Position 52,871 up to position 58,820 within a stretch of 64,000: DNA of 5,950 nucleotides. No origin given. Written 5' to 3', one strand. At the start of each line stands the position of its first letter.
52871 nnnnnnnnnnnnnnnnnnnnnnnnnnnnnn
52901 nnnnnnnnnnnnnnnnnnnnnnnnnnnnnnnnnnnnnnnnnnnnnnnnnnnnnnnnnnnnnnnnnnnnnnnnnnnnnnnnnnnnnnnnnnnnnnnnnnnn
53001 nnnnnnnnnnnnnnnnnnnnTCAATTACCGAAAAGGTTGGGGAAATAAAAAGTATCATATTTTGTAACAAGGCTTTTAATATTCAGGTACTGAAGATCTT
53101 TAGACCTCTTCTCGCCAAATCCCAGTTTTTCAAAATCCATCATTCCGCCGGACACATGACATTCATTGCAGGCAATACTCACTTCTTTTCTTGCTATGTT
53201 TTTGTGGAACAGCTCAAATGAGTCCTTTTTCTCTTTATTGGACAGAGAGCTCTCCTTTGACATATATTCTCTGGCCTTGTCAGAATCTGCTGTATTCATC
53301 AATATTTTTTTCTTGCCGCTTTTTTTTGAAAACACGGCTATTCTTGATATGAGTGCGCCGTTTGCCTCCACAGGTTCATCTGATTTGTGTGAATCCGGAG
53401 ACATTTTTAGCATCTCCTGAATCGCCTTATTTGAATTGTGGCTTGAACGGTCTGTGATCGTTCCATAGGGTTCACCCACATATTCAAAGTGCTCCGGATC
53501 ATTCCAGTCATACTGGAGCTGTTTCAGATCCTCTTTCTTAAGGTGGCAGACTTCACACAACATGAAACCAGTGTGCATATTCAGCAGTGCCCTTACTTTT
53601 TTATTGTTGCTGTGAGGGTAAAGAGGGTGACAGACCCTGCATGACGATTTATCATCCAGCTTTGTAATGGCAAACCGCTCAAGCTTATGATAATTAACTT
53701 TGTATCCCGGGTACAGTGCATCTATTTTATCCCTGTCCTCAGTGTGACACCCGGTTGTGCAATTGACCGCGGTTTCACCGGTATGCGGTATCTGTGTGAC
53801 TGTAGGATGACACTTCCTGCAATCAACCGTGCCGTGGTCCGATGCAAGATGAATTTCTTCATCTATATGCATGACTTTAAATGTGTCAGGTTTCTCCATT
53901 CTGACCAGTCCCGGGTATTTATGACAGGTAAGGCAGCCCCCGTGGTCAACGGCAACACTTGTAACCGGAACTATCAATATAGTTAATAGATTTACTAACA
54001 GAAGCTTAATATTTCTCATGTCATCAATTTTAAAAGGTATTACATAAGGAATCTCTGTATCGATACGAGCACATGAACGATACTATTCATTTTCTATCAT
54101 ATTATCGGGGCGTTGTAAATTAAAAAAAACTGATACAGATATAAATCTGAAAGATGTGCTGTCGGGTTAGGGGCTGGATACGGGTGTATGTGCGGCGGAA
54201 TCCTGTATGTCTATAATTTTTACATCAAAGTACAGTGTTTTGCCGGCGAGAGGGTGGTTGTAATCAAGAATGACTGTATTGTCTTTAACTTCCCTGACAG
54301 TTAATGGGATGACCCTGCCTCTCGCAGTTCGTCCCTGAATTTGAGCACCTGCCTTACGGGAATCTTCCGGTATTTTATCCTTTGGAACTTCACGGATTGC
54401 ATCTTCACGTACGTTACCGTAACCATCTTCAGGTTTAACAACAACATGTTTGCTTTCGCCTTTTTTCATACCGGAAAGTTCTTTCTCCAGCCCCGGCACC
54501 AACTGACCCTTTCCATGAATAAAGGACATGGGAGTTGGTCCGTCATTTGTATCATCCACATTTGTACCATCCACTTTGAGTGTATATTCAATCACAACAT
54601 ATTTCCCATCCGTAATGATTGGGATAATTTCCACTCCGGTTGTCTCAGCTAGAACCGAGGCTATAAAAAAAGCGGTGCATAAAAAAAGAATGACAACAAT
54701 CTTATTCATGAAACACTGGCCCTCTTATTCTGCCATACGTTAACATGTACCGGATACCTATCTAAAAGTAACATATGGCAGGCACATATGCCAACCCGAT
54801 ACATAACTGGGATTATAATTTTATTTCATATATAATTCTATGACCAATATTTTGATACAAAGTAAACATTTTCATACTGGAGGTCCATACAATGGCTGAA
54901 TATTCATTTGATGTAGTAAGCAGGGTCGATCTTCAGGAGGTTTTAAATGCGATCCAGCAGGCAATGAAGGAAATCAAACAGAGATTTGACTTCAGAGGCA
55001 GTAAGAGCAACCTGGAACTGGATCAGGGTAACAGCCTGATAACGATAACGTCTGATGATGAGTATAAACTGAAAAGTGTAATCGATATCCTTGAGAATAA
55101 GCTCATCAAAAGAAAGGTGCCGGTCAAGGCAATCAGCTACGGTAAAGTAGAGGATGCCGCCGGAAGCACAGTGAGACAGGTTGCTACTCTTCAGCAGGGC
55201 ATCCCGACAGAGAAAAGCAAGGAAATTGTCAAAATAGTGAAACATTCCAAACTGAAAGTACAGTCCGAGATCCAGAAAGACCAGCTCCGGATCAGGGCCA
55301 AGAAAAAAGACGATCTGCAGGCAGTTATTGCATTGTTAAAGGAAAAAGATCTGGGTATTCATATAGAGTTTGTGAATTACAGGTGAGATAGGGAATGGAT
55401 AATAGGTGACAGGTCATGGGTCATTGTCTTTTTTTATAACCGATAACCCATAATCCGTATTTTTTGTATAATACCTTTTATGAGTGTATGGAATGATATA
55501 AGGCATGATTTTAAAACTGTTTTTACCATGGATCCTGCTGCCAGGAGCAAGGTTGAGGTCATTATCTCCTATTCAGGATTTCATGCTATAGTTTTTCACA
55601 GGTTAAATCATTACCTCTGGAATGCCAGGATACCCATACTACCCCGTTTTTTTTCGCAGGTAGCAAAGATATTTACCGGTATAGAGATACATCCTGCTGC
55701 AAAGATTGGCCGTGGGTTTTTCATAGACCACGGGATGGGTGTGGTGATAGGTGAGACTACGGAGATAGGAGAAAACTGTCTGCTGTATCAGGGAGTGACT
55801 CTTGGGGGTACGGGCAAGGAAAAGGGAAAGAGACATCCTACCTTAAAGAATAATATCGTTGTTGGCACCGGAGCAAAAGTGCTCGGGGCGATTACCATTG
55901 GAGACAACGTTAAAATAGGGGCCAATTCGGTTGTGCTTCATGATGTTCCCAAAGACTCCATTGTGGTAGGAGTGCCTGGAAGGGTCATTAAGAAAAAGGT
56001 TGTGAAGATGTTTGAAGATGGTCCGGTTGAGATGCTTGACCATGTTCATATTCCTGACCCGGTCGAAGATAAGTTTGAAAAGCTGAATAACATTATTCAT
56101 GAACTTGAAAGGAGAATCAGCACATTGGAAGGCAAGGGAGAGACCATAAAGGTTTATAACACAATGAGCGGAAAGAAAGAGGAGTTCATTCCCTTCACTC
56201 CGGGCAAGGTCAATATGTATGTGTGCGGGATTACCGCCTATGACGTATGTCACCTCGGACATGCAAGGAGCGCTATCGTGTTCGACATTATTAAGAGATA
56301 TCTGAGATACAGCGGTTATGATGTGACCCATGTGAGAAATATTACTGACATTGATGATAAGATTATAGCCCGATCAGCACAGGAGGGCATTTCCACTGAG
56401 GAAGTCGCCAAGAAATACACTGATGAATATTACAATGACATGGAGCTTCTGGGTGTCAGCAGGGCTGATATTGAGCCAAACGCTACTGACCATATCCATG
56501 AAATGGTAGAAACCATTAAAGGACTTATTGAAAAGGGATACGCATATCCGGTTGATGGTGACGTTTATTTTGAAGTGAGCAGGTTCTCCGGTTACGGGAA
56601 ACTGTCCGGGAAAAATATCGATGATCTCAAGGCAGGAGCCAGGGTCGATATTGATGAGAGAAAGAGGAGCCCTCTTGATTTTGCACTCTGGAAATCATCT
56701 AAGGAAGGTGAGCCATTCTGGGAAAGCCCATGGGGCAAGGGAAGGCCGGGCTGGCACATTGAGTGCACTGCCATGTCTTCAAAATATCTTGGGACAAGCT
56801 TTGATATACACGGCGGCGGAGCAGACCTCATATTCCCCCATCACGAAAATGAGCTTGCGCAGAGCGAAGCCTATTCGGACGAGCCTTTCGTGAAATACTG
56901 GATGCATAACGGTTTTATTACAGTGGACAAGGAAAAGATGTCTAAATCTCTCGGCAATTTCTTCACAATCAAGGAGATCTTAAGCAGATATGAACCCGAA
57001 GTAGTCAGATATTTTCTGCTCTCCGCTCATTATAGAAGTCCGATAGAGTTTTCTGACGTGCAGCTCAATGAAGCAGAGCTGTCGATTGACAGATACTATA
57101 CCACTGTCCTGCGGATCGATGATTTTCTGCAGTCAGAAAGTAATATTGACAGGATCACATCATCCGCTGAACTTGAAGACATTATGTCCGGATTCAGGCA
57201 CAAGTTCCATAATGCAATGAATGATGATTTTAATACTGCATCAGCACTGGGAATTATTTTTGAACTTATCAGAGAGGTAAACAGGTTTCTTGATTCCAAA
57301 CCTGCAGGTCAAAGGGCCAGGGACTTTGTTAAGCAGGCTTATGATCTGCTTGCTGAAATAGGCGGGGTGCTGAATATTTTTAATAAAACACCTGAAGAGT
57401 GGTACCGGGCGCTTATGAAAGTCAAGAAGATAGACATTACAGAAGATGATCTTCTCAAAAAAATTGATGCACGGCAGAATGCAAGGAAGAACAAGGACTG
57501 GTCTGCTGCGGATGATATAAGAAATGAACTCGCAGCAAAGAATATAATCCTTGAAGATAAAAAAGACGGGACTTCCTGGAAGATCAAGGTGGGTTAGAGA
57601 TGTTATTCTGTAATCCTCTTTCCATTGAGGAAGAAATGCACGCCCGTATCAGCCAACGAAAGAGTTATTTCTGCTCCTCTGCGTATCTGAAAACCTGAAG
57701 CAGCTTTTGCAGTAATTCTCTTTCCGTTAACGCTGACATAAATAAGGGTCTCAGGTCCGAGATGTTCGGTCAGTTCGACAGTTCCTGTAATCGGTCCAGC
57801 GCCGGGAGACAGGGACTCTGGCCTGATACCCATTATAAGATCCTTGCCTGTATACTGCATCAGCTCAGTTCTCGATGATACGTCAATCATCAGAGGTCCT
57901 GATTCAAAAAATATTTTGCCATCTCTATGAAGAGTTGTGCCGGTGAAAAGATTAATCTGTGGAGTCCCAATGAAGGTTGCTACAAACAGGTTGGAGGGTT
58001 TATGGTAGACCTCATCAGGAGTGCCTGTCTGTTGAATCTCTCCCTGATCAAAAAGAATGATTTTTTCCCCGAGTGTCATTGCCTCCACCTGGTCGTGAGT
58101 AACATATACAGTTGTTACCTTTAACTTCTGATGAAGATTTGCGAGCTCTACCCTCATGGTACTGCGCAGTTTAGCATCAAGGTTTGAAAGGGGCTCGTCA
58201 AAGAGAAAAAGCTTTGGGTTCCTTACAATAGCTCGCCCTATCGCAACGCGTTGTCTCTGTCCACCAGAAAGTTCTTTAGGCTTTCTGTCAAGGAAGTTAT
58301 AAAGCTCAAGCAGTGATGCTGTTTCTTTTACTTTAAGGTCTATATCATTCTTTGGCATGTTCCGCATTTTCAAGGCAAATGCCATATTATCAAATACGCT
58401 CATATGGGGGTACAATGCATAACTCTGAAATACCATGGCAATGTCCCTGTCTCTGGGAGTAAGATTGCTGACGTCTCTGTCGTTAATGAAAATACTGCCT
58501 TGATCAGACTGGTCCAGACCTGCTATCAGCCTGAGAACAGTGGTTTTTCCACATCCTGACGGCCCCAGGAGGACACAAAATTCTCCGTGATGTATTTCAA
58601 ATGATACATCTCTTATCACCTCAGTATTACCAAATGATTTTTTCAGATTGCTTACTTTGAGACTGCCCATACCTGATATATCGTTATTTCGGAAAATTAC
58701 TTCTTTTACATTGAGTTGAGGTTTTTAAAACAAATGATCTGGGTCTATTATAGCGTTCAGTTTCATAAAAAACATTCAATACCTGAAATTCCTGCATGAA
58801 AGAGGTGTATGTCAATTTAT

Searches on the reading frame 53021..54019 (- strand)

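Call 3: search_protein_families(library=pfam, proteins=[window:53021-54019:-], max_evalue=0.01)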
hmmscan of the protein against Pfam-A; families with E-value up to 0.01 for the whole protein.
window:53021-54019:- (332 aa): 3 families
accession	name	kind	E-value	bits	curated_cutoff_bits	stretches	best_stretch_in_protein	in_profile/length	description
PF14522.11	Cytochrome_C7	-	3.2e-06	27.3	24.8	0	123-165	12-54/67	Cytochrome c7 and related cytochrome c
PF02085.21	Cytochrom_CIII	-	0.00049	20.8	22.9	0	43-159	8-101/101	Class III cytochrome C family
PF14537.11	Cytochrom_c3_2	-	0.0018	19.1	25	0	23-92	23-78/79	Cytochrome c3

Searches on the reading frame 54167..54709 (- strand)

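Call 3: search_protein_families(library=pfam, proteins=[window:54167-54709:-], max_evalue=0.01)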
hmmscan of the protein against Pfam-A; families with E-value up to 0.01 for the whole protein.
window:54167-54709:- (180 aa): 1 family
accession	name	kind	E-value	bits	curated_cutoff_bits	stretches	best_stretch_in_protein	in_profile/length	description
PF00254.34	FKBP_C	-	4.9e-16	59.3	21.1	1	33-165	6-93/94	FKBP-type peptidyl-prolyl cis-trans isomerase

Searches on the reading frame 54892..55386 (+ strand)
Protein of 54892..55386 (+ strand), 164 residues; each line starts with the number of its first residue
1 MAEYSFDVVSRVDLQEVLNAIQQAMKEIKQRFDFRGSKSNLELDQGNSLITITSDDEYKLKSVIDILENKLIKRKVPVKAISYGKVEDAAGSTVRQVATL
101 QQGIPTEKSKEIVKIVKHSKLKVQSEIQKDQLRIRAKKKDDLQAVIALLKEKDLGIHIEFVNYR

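Call 3: search_protein_families(library=pfam, proteins=[window:54892-55386:+], max_evalue=0.01)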
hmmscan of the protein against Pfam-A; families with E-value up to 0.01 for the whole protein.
window:54892-55386:+ (164 aa): 2 families
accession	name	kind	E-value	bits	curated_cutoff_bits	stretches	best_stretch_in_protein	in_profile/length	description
PF04461.18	DUF520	-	1.5e-60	204.5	23.2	1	5-164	2-161/161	Protein of unknown function (DUF520)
PF21909.2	USP_UIM_N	-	0.0045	17.5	27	0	128-148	15-35/53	Ubiquitin-specific protease UIM domain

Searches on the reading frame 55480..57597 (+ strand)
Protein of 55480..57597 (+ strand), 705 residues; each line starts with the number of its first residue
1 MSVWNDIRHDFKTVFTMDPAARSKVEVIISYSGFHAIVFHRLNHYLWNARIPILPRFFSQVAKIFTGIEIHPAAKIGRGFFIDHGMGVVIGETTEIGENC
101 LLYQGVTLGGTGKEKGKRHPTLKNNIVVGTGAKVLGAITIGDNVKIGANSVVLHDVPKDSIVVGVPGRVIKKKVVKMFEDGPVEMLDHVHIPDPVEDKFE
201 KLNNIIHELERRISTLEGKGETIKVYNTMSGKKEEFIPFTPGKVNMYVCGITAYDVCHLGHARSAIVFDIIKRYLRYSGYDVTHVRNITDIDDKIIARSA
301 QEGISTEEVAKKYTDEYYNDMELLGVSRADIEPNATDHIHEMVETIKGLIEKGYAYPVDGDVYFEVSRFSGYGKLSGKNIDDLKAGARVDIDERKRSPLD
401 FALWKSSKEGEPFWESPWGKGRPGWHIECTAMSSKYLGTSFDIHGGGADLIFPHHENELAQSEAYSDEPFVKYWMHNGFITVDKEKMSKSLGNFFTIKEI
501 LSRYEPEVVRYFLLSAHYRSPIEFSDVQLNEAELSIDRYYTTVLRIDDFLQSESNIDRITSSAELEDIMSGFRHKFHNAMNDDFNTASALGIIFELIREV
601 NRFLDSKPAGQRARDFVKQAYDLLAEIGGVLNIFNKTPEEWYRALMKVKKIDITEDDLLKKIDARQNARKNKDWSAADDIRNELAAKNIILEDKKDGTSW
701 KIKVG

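Call 3: search_protein_families(library=pfam, proteins=[window:55480-57597:+], max_evalue=0.01)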
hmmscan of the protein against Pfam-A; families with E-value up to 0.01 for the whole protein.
window:55480-57597:+ (705 aa): 8 families
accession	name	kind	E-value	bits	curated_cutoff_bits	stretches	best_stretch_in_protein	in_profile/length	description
PF01406.26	tRNA-synt_1e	-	3.3e-139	463.8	27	1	238-532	4-299/301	tRNA synthetases class I (C) catalytic domain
PF09334.17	tRNA-synt_1g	-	3.5e-18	66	20.1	2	255-359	12-117/391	tRNA synthetases class I (M)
PF09190.17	DALR_2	-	1.4e-16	61.2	22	1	575-634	1-56/57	DALR domain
PF00132.30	Hexapep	-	2.2e-10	40.2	27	2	120-153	2-35/36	Bacterial transferase hexapeptide (six repeats)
PF01921.24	tRNA-synt_1f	-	1.5e-08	34.4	27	1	479-525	274-321/360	tRNA synthetases class I (K)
PF00133.28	tRNA-synt_1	-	1.6e-08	34.1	22.7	1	442-524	330-413/414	tRNA synthetases class I (I, L, M and V)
PF23493.1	CysS_C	-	2e-06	28.3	23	1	663-700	13-50/51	Cysteinyl-tRNA ligase anticodon binding domain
PF06426.19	SATase_N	-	0.0015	19.3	21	1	5-37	71-103/105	Serine acetyltransferase, N-terminal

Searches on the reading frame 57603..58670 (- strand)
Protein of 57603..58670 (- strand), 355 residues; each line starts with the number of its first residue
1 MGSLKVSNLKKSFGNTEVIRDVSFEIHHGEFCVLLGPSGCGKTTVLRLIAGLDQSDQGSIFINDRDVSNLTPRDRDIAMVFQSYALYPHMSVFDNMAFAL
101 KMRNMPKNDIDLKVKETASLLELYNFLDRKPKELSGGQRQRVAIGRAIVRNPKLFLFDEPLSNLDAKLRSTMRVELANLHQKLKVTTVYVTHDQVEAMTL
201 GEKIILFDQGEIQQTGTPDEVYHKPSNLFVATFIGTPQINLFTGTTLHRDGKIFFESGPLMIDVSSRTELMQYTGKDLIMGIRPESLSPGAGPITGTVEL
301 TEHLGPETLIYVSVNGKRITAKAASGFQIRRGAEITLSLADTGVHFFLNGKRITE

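Call 3: search_protein_families(library=pfam, proteins=[window:57603-58670:-], max_evalue=0.01)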
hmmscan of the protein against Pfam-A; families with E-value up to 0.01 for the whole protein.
window:57603-58670:- (355 aa): 14 families
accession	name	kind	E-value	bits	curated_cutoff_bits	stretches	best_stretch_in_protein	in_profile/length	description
PF00005.33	ABC_tran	-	6.8e-35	121.1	25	1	20-161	2-136/137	ABC transporter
PF08402.16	TOBE_2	-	9.8e-09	35.7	21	1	281-347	2-76/76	TOBE domain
PF17912.7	OB_MalK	-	1.5e-07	32.6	27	1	235-286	1-52/53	MalK OB fold domain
PF13304.12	AAA_21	-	3.8e-06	27.6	27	0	33-66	3-36/304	AAA domain, putative AbiEii toxin, Type IV TA system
PF02463.25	SMC_N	-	8e-05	22.6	40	1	11-199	11-206/220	RecF/RecN/SMC N terminal domain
PF03459.23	TOBE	-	0.0001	22.9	22.3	1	294-345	7-63/64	TOBE domain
PF13401.12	AAA_22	-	0.0003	21.6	27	1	28-74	4-49/130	AAA domain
PF01637.24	ATPase_2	-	0.002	18.4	33.2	1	29-71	20-63/225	ATPase domain predominantly from Archaea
PF13191.12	AAA_16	-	0.0025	18.8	32.6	1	28-73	23-66/167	AAA ATPase domain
PF03215.21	Rad17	-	0.0034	17.8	23.8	1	31-115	47-132/186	Rad17 P-loop domain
PF20703.3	nSTAND1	-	0.0039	17.3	27.1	1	13-57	17-59/379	Novel STAND NTPase 1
PF24389.1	ORC-CDC6-like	-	0.0049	16.1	27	1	28-50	34-53/571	ORC-CDC6-like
PF13173.12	AAA_14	-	0.0062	17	27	0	31-96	4-71/129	AAA domain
PF20720.3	nSTAND3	-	0.0096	16.1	27.2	0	15-50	3-38/155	Novel STAND NTPase 3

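Call 4: search_protein_families(library=ncbifam, proteins=[window:57603-58670:-], max_evalue=0.01)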
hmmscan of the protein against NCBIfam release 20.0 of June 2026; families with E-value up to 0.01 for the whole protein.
window:57603-58670:- (355 aa): 189 families (the best 25 are shown)
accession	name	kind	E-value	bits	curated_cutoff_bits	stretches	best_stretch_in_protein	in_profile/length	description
NF008653.0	PRK11650.1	subfamily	3e-136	454.2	432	1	1-349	1-349/357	sn-glycerol-3-phosphate ABC transporter ATP-binding protein UgpC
NF008233.0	PRK11000.1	equivalog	1.5e-113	379.4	568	1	1-349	1-355/369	maltose/maltodextrin ABC transporter ATP-binding protein MalK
NF006987.0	PRK09452.1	equivalog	7.1e-102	340.9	482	1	4-287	18-299/378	spermidine/putrescine ABC transporter ATP-binding protein PotA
TIGR03265.1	PhnT2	equivalog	3.4e-96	322.5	457.7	1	3-318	4-316/353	putative 2-aminoethylphosphonate ABC transporter ATP-binding protein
NF043075.1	MMSYN1_0197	equivalog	8.1e-94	314.3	550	1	4-345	3-337/341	spermidine/putrescine ABC transporter ATP-binding protein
NF040933.2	ABC_arch_GlcV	equivalog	5.8e-93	311.6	450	1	4-347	3-357/357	glucose ABC transporter ATP-binding protein GlcV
TIGR01187.1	potA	subfamily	1.8e-92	309.9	355.6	1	34-288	1-253/325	polyamine ABC transporter ATP-binding protein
NF008513.0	PRK11432.1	equivalog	1.3e-90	303.8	496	1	5-345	8-345/351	ferric ABC transporter ATP-binding protein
TIGR00968.1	3a0106s01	subfamily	5.9e-85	284.6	342.75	1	5-236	2-233/237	sulfate ABC transporter ATP-binding protein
NF040840.2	tungstate_WtpC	equivalog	5.7e-83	279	440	1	4-289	2-278/347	tungstate ABC transporter ATP-binding protein WtpC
TIGR03258.1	PhnT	equivalog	2.3e-79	267.1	499.15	1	3-337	8-347/359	2-aminoethylphosphonate ABC transport system ATP-binding subunit PhnT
NF008621.0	PRK11607.1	equivalog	4.4e-79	266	613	1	4-287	20-302/377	putrescine ABC transporter ATP-binding subunit PotG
NF008105.0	PRK10851.1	equivalog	1.4e-77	260.9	502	1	3-246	2-247/362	sulfate/thiosulfate ABC transporter ATP-binding protein CysA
TIGR01186.1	proV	subfamily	2.3e-66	224.4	326.6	1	13-239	3-235/363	betaine/proline/choline family ABC transporter ATP-binding protein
TIGR03415.1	ABC_choXWV_ATP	equivalog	2.4e-57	194.6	483.75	1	9-250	30-282/382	choline ABC transporter ATP-binding protein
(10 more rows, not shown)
